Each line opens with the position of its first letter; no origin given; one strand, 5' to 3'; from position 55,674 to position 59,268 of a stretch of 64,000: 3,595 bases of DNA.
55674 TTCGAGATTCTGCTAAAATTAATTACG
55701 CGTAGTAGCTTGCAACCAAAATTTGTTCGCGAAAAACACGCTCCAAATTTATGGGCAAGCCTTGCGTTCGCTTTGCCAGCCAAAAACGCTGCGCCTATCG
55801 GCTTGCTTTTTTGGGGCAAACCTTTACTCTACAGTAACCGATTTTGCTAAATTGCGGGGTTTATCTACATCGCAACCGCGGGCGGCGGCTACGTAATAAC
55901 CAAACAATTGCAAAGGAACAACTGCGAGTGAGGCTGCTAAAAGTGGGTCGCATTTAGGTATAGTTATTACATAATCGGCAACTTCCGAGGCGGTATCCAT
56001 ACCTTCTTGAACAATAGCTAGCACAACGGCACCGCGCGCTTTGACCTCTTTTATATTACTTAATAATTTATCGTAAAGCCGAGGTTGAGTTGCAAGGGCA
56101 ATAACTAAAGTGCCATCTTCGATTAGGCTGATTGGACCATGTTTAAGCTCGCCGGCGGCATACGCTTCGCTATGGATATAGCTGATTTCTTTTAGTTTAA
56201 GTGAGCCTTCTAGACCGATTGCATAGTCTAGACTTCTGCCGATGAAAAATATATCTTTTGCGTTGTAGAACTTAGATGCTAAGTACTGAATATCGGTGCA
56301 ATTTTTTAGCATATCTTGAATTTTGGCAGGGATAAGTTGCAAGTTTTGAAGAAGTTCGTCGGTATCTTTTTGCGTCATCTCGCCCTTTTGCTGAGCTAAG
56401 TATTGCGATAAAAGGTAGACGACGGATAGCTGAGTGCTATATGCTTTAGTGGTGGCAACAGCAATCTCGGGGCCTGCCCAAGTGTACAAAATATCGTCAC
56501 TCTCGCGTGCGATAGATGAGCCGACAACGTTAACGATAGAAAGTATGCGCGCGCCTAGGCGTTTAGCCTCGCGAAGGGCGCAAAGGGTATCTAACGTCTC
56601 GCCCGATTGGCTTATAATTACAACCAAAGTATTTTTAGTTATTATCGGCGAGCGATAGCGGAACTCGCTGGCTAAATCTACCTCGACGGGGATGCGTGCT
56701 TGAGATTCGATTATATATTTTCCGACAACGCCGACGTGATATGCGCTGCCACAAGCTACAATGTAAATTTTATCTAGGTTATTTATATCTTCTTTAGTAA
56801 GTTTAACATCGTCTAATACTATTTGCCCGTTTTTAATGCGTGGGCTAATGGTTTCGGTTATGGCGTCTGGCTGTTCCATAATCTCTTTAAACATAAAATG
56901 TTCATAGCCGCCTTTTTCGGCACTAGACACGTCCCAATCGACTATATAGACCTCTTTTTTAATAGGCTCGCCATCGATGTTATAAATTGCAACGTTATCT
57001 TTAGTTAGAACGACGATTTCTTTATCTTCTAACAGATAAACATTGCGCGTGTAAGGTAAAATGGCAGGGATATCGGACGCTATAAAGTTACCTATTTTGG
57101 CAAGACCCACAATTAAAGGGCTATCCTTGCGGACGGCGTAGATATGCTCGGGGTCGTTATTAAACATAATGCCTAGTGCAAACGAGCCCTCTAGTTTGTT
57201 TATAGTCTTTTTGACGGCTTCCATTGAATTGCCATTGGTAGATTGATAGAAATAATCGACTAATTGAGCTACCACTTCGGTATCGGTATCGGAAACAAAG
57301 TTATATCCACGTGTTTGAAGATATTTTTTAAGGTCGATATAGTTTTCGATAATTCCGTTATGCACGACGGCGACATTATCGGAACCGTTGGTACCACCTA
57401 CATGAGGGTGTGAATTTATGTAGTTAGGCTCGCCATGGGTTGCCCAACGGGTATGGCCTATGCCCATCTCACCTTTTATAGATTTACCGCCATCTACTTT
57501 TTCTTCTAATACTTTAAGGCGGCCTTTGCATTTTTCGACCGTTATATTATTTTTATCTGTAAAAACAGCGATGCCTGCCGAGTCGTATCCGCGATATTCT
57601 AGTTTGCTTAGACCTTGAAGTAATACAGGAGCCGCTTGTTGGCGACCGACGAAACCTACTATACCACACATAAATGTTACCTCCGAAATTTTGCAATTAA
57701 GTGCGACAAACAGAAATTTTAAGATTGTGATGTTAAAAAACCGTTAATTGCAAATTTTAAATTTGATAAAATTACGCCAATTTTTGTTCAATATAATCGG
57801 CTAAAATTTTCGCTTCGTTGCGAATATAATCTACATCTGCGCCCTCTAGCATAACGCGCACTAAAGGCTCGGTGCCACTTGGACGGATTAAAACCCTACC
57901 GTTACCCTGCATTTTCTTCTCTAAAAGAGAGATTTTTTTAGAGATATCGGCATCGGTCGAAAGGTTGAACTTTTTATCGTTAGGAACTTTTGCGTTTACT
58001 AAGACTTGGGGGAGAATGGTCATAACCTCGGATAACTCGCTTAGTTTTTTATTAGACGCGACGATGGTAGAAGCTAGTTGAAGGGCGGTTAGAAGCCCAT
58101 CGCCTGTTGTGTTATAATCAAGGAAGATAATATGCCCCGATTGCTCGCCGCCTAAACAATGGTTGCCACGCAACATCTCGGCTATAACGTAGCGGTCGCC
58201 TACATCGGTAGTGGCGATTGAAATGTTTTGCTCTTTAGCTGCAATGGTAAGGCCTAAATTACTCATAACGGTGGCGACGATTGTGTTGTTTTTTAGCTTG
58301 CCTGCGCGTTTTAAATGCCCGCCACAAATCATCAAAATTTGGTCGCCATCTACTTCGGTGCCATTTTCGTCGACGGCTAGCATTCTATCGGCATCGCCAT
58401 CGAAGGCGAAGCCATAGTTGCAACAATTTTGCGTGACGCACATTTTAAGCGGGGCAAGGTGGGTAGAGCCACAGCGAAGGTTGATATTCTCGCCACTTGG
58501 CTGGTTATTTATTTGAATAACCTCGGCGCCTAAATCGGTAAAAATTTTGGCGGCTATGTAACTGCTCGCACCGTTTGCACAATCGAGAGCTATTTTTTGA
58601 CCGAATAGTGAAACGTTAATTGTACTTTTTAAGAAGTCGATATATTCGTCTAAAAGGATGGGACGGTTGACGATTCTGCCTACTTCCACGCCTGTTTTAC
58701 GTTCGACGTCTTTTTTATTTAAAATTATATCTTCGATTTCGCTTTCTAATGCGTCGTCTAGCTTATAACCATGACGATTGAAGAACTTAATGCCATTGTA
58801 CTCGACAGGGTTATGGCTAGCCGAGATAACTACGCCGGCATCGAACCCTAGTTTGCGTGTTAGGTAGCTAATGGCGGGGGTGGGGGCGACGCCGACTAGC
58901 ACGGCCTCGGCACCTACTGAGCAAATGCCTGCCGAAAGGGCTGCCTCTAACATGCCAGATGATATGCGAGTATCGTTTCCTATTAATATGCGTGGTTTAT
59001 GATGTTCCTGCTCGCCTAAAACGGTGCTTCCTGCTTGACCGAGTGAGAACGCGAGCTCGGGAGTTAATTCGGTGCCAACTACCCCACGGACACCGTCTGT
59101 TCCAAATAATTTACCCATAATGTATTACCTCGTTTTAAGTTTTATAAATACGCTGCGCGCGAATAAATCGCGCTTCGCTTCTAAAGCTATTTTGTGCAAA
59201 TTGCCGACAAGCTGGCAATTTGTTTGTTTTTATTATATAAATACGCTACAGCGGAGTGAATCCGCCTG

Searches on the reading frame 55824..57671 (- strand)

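Call 84: search_protein_families(library=pfam, proteins=[window:55824-57671:-], max_evalue=0.00001)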
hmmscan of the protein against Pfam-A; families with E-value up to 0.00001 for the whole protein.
window:55824-57671:- (615 aa): 4 families
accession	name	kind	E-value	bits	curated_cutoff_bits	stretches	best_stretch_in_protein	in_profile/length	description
PF01380.27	SIS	-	2.6e-61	205.6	25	2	298-421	4-128/131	SIS domain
PF13522.11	GATase_6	-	1.6e-16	60.9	27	1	65-189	8-119/130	Glutamine amidotransferase domain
PF13537.11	GATase_7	-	6.5e-14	52.4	25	1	97-205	21-122/123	Glutamine amidotransferase domain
PF13230.11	GATase_4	-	6.7e-06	25.7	23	1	30-161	34-163/272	Glutamine amidotransferases class-II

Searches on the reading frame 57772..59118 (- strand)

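Call 84: search_protein_families(library=pfam, proteins=[window:57772-59118:-], max_evalue=0.00001)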
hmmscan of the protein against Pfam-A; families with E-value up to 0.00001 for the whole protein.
window:57772-59118:- (448 aa): 4 families
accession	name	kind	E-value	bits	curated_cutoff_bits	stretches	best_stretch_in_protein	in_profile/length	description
PF02878.22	PGM_PMM_I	-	2.5e-46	157.2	22.5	1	3-136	2-135/138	Phosphoglucomutase/phosphomannomutase, alpha/beta/alpha domain I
PF02880.22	PGM_PMM_III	-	5.8e-35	120.3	20.7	1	257-365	1-111/115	Phosphoglucomutase/phosphomannomutase, alpha/beta/alpha domain III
PF00408.26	PGM_PMM_IV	-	7.7e-16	58.4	23.1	1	373-437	1-63/68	Phosphoglucomutase/phosphomannomutase, C-terminal domain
PF02879.22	PGM_PMM_II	-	8.6e-15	55.6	29.3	1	157-253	1-103/103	Phosphoglucomutase/phosphomannomutase, alpha/beta/alpha domain II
